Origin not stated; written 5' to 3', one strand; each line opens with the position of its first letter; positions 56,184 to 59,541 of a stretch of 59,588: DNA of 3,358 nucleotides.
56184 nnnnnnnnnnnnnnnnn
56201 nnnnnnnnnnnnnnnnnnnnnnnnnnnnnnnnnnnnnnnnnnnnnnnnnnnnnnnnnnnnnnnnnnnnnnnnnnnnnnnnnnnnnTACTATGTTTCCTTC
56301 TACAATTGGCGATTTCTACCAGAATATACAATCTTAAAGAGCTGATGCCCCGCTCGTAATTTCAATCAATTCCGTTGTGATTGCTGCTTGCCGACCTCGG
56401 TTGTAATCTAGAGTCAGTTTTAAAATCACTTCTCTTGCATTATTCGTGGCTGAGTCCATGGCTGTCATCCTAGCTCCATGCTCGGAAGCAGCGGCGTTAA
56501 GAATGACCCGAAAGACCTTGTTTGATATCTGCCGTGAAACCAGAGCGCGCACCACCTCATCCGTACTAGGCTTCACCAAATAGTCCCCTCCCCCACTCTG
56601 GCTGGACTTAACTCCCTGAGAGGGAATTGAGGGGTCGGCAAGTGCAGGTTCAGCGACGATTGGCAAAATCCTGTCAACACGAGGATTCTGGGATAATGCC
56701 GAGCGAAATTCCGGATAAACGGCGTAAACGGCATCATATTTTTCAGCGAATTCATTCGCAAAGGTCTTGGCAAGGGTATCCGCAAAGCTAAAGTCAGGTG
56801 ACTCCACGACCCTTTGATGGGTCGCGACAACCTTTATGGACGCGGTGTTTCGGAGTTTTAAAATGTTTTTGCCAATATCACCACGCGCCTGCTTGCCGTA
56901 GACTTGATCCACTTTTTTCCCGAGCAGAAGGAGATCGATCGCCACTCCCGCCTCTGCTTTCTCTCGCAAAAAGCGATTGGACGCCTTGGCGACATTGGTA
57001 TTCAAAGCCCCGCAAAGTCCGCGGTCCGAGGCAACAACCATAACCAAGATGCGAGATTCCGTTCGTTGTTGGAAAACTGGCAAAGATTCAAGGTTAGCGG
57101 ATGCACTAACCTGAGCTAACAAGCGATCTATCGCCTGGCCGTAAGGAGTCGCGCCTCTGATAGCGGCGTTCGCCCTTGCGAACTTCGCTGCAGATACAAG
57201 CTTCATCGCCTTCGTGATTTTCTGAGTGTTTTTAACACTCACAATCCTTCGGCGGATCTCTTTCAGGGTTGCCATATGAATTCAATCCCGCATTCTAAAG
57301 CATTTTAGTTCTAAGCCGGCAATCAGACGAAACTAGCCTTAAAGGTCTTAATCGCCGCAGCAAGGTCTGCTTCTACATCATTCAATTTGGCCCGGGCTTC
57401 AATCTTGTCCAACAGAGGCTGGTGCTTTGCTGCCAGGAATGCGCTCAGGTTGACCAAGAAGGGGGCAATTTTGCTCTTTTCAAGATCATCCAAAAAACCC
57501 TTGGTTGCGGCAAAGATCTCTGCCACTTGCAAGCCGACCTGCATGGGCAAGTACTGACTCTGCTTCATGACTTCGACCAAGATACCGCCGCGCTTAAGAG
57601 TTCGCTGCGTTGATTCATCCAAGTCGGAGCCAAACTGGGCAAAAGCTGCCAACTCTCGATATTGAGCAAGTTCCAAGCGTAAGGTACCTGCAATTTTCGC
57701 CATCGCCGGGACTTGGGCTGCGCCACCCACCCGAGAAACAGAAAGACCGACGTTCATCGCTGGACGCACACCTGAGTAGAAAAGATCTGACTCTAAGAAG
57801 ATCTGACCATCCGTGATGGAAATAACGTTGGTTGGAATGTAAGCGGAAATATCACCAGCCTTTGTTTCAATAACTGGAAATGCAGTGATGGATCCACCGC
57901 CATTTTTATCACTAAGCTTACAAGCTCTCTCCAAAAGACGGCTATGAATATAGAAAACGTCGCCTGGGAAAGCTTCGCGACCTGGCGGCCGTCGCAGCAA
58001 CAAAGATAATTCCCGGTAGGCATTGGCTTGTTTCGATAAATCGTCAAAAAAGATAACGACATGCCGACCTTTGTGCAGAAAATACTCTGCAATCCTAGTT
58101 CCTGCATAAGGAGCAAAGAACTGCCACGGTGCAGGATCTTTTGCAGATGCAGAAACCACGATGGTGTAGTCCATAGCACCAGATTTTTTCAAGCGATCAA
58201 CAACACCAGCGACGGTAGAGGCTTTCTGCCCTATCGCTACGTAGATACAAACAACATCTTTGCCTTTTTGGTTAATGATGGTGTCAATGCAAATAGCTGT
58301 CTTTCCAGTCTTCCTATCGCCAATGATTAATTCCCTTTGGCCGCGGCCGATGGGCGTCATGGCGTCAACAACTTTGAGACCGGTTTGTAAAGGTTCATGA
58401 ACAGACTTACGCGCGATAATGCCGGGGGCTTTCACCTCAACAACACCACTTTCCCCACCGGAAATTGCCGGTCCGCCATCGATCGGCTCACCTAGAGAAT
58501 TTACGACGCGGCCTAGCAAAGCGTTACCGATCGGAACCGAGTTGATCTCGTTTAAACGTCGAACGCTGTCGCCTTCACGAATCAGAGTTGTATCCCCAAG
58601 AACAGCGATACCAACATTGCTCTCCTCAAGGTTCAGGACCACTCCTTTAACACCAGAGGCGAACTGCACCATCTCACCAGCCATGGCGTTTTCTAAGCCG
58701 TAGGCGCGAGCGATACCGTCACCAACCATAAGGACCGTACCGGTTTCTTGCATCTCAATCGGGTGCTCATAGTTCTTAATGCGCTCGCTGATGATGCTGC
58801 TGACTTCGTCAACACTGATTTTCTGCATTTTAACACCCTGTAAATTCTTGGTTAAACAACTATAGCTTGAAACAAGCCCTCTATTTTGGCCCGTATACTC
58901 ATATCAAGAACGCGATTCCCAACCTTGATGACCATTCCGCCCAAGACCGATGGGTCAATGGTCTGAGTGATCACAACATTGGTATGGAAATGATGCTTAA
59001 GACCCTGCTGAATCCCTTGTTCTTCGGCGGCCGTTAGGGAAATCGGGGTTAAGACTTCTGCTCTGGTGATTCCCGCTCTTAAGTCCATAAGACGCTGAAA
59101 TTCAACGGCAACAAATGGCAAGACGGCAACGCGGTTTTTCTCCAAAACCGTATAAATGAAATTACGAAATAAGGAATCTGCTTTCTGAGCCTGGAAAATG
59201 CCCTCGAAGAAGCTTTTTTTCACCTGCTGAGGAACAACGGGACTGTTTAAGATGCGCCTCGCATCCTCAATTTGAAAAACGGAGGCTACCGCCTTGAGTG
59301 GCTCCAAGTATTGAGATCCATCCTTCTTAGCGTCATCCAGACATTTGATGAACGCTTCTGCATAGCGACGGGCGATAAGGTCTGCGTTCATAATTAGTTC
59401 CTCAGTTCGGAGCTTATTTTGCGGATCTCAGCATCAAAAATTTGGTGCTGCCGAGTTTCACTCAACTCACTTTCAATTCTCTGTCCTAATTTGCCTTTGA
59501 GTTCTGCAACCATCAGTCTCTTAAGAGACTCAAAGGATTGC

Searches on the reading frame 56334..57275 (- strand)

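Call 67: search_protein_families(library=pfam, proteins=[window:56334-57275:-], max_evalue=0.0001)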
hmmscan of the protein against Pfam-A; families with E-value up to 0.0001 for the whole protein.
window:56334-57275:- (313 aa): 1 family
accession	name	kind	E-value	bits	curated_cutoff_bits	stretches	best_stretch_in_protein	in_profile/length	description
PF00231.24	ATP-synt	-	9.2e-83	278.7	39.9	1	3-313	1-285/285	ATP synthase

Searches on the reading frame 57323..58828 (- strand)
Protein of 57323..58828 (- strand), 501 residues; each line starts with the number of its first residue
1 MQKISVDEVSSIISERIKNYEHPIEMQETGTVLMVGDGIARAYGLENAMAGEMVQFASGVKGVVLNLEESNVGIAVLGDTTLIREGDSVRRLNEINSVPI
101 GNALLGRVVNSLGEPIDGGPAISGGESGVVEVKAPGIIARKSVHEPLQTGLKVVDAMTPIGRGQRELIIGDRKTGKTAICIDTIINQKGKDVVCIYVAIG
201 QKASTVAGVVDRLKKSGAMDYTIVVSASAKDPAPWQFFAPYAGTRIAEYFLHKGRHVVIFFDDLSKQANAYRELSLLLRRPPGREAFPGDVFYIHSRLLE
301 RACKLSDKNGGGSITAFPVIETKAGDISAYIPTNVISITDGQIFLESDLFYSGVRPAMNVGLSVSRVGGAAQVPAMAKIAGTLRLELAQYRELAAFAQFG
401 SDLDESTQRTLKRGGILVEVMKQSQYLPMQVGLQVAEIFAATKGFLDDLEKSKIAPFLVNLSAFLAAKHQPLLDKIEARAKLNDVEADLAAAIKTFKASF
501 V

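Call 67: search_protein_families(library=pfam, proteins=[window:57323-58828:-], max_evalue=0.0001)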
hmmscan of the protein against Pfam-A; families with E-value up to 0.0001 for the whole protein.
window:57323-58828:- (501 aa): 4 families
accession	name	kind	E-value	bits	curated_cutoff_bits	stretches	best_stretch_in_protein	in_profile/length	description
PF00006.31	ATP-synt_ab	-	1.2e-81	273.8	29.5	1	150-365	1-213/213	ATP synthase alpha/beta family, nucleotide-binding domain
PF00306.32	ATP-synt_ab_C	-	3.3e-39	134.5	27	1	372-496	1-126/126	ATP synthase alpha/beta chain, C terminal domain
PF02874.29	ATP-synt_ab_N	-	3.8e-19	69.4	20.9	1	26-92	2-68/69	ATP synthase alpha/beta family, beta-barrel domain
PF09378.16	HAS-barrel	-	3.7e-05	24.2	25.2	1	27-107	3-87/90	HAS barrel domain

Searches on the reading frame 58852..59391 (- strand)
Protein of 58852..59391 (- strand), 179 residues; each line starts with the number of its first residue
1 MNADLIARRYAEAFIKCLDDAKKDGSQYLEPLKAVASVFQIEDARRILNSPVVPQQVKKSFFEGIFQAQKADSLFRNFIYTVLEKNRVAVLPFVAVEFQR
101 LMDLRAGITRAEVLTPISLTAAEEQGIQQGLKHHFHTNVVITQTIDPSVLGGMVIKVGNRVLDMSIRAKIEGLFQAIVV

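Call 67: search_protein_families(library=pfam, proteins=[window:58852-59391:-], max_evalue=0.0001)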
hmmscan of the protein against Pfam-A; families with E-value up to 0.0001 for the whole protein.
window:58852-59391:- (179 aa): 1 family
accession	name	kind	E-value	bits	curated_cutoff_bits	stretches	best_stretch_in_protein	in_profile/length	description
PF00213.23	OSCP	-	7.3e-39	134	22.3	1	6-173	1-168/172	ATP synthase delta (OSCP) subunit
